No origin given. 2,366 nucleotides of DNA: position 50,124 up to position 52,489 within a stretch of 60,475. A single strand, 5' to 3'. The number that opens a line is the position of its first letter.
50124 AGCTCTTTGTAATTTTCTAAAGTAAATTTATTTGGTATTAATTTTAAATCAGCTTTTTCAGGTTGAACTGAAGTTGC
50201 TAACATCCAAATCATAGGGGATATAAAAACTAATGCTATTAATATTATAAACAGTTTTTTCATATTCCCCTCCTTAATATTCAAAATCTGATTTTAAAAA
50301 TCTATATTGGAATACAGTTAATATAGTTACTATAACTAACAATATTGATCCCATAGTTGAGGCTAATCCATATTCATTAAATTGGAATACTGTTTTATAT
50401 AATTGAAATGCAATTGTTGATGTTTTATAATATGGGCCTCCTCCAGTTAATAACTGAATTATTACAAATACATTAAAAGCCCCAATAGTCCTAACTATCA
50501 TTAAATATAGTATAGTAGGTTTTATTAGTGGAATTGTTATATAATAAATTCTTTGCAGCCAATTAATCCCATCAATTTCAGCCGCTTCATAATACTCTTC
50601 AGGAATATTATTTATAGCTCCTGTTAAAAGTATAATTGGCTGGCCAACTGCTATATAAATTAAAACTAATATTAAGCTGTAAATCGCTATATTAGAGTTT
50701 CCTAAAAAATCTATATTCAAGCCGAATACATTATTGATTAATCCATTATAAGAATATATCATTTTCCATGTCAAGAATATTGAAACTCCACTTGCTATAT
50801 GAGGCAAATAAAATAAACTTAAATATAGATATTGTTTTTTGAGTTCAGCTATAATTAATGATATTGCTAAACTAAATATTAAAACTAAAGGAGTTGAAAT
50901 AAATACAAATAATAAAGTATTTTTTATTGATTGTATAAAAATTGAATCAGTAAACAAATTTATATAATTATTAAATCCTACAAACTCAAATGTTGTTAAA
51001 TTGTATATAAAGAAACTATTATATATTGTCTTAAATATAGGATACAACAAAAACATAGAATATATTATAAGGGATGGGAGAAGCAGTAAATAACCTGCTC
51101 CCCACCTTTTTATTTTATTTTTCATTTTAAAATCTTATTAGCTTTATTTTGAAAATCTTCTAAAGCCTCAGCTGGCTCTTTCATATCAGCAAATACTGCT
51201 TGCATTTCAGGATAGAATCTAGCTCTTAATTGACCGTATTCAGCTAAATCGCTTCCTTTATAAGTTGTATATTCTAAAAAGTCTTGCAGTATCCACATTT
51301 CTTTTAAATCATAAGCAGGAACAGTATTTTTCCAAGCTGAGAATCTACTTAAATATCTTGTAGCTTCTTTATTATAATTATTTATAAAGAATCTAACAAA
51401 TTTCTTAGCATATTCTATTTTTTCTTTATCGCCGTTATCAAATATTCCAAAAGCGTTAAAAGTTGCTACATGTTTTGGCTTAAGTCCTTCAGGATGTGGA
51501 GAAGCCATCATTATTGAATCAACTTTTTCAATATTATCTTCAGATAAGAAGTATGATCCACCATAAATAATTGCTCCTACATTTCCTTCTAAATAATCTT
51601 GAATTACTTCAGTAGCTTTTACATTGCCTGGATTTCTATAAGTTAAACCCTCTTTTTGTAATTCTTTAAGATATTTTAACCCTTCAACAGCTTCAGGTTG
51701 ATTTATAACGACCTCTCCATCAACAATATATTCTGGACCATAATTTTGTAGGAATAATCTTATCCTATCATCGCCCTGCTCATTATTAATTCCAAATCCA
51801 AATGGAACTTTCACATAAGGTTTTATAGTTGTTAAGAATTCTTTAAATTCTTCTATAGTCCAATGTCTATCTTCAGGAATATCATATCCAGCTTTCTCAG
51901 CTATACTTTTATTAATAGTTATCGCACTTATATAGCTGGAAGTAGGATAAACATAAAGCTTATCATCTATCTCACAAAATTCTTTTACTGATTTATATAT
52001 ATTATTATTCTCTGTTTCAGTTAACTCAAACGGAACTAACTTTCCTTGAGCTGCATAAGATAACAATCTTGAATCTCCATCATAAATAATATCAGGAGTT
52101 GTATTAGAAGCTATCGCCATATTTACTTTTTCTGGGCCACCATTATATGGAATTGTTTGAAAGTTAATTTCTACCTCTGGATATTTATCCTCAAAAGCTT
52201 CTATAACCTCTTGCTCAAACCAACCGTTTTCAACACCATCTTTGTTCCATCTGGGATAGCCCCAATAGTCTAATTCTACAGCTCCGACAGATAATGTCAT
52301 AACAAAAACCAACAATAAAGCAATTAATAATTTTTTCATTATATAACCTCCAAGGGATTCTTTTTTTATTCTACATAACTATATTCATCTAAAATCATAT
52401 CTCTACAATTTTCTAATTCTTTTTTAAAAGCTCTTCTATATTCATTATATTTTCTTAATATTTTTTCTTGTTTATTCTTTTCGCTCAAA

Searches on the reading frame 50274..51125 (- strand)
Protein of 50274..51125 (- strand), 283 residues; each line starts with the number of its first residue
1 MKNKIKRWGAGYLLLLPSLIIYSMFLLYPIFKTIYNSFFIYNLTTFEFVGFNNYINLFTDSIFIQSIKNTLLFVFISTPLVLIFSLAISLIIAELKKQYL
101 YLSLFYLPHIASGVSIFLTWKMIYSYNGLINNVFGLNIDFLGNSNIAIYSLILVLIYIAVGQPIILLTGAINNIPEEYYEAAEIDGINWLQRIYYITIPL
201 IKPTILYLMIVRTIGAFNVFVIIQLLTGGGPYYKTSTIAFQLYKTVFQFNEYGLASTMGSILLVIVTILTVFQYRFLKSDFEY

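Call 48: search_protein_families(library=phrogs, proteins=[window:50274-51125:-], max_evalue=0.001)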
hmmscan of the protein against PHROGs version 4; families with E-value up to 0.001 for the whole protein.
window:50274-51125:- (283 aa): 2 families
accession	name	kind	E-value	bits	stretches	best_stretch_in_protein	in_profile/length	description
phrog_1577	-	unknown function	1.1e-22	81.6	1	13-278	253-516/528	-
phrog_20211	-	unknown function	5.3e-14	52.8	1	49-239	259-460/514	-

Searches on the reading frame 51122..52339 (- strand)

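Call 48: search_protein_families(library=phrogs, proteins=[window:51122-52339:-], max_evalue=0.001)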
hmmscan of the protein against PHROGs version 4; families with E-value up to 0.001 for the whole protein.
window:51122-52339:- (405 aa): 1 family
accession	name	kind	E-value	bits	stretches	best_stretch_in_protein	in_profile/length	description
phrog_22867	-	unknown function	0.00047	20.2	0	43-157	57-164/360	-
